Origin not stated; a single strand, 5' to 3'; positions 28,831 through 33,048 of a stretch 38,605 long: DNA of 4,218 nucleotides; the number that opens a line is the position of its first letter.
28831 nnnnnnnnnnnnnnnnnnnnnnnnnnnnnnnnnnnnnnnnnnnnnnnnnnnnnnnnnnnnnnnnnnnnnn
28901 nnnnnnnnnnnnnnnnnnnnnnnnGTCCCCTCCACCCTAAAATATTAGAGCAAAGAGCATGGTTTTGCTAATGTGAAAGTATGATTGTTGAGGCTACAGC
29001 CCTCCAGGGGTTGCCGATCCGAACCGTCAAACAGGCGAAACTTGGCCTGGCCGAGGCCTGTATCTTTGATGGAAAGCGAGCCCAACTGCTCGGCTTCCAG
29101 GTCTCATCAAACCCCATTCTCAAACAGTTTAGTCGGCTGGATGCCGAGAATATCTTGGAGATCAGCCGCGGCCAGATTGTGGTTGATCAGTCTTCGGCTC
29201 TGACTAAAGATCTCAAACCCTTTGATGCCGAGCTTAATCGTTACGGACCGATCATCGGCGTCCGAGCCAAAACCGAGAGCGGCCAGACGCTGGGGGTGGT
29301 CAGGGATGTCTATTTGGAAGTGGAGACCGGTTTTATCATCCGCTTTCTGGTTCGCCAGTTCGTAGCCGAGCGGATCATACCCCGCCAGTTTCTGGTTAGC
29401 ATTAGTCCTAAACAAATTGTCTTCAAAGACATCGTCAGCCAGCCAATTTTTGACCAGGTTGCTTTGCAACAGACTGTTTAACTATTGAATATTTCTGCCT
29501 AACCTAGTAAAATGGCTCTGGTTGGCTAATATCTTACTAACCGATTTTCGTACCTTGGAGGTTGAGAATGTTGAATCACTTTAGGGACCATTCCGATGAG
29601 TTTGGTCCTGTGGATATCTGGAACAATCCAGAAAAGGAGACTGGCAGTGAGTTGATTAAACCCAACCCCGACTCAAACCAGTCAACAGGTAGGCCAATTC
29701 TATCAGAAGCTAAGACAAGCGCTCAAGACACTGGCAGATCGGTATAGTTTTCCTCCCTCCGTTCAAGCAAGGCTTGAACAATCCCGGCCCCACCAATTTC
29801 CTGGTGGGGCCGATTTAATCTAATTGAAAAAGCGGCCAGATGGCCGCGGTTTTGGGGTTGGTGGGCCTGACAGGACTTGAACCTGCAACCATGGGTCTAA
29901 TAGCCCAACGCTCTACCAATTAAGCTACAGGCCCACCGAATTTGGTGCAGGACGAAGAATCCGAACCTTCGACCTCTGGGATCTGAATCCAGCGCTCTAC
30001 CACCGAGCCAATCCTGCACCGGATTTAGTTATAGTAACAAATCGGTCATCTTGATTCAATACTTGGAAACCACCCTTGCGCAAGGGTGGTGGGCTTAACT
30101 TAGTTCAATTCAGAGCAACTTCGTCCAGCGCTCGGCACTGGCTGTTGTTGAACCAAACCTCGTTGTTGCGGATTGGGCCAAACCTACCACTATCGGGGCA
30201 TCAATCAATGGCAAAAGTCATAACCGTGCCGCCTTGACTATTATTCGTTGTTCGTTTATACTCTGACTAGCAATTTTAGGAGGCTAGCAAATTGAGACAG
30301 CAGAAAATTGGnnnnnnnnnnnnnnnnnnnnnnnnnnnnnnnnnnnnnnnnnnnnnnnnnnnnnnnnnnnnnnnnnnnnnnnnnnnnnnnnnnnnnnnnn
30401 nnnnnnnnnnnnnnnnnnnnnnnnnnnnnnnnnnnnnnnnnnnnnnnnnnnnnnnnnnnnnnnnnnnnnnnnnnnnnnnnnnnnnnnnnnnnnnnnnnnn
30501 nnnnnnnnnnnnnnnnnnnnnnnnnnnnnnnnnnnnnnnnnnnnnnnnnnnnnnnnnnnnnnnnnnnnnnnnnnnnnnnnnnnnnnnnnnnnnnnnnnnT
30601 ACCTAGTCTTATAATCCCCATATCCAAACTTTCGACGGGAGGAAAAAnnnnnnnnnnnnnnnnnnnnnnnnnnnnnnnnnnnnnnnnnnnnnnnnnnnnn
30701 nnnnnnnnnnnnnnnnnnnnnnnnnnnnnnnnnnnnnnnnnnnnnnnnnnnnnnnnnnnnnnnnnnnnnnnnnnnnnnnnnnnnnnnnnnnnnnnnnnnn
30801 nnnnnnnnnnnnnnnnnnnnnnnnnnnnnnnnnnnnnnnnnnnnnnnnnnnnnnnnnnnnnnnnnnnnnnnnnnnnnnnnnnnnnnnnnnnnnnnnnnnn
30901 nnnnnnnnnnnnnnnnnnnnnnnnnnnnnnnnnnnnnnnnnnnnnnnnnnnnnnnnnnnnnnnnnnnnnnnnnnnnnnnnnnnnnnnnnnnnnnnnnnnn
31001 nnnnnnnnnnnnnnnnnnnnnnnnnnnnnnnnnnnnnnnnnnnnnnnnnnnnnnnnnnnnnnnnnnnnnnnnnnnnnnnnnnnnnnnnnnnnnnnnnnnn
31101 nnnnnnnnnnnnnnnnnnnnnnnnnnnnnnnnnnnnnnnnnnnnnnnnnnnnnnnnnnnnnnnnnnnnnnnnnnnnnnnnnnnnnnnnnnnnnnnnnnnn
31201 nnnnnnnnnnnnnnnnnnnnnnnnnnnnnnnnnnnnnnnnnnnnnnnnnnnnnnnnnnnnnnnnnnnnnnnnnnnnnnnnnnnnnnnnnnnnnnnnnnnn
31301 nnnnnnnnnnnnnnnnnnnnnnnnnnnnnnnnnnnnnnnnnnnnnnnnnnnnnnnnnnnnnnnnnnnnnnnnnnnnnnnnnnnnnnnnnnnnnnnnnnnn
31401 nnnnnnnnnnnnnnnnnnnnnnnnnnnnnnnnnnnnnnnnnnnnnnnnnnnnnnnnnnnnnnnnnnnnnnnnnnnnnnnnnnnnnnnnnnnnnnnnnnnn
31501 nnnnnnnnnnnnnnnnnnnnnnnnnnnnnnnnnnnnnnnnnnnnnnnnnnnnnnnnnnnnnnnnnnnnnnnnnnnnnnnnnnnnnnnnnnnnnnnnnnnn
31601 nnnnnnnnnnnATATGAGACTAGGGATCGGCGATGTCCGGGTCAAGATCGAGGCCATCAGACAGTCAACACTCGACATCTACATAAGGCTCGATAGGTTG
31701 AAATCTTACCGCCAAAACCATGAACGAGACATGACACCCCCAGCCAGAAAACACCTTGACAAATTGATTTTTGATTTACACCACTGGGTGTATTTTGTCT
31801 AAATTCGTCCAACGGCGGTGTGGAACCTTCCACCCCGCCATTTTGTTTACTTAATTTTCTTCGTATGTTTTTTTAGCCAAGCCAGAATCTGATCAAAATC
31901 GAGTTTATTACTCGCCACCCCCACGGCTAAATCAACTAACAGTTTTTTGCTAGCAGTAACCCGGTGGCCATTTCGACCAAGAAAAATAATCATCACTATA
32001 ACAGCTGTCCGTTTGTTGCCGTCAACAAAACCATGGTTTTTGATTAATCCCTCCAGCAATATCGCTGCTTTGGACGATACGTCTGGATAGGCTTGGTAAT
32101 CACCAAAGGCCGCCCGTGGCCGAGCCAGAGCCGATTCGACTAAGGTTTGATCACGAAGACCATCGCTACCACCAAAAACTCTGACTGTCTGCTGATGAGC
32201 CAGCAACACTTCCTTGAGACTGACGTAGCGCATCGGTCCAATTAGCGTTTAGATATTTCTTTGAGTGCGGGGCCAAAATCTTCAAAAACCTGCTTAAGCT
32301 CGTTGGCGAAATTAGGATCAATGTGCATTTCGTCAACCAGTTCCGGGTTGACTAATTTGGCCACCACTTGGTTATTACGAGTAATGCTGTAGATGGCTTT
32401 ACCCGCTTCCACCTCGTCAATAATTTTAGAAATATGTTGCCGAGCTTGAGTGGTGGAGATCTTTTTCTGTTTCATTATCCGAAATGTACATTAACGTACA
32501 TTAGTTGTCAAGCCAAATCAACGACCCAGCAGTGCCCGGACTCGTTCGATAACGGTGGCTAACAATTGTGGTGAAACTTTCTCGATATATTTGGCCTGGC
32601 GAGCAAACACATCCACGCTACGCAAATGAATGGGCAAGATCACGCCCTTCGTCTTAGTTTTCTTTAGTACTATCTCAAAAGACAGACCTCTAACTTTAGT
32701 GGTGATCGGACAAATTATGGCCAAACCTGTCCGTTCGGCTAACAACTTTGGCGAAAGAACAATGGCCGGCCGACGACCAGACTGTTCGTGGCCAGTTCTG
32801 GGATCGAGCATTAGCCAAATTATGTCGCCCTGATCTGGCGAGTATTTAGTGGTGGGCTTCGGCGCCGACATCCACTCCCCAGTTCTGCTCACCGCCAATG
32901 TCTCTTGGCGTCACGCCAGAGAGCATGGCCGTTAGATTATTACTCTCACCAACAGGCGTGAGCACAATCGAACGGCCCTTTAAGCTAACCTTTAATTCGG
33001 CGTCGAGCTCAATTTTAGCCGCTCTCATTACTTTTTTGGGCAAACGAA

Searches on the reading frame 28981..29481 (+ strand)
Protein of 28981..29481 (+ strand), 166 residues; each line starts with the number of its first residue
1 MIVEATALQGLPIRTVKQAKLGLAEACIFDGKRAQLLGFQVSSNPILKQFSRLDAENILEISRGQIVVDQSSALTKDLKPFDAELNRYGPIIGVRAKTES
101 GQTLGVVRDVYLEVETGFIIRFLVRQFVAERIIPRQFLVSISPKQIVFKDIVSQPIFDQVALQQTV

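Call 39: search_protein_families(library=pfam, proteins=[window:28981-29481:+])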
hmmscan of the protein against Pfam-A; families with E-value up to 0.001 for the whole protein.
window:28981-29481:+ (166 aa): 1 family
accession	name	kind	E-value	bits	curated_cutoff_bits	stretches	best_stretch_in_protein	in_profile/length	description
PF05239.21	PRC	-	6.4e-06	26.5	21.2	0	90-126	8-44/78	PRC-barrel domain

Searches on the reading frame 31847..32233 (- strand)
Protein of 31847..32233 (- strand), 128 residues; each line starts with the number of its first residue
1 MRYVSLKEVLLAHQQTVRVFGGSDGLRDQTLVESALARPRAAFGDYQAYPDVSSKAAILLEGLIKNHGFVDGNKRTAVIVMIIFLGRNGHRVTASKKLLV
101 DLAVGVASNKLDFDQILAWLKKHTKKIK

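Call 39: search_protein_families(library=pfam, proteins=[window:31847-32233:-])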
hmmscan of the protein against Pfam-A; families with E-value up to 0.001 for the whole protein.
window:31847-32233:- (128 aa): 1 family
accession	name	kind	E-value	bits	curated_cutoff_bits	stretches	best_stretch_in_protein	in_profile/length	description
PF02661.23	Fic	-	4.7e-16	59.8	24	1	3-85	1-93/93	Fic/DOC family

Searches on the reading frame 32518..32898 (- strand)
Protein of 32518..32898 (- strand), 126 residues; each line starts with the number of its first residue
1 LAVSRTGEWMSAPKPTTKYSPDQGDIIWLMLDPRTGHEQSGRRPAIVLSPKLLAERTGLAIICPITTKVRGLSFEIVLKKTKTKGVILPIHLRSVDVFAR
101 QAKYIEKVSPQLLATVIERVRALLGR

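Call 39: search_protein_families(library=pfam, proteins=[window:32518-32898:-])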
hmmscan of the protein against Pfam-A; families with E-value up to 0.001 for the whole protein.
window:32518-32898:- (126 aa): 1 family
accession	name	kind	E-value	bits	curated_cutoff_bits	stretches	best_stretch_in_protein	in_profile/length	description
PF02452.23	PemK_toxin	-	2.5e-21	76.4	23.1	1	23-123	2-108/109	PemK-like, MazF-like toxin of type II toxin-antitoxin system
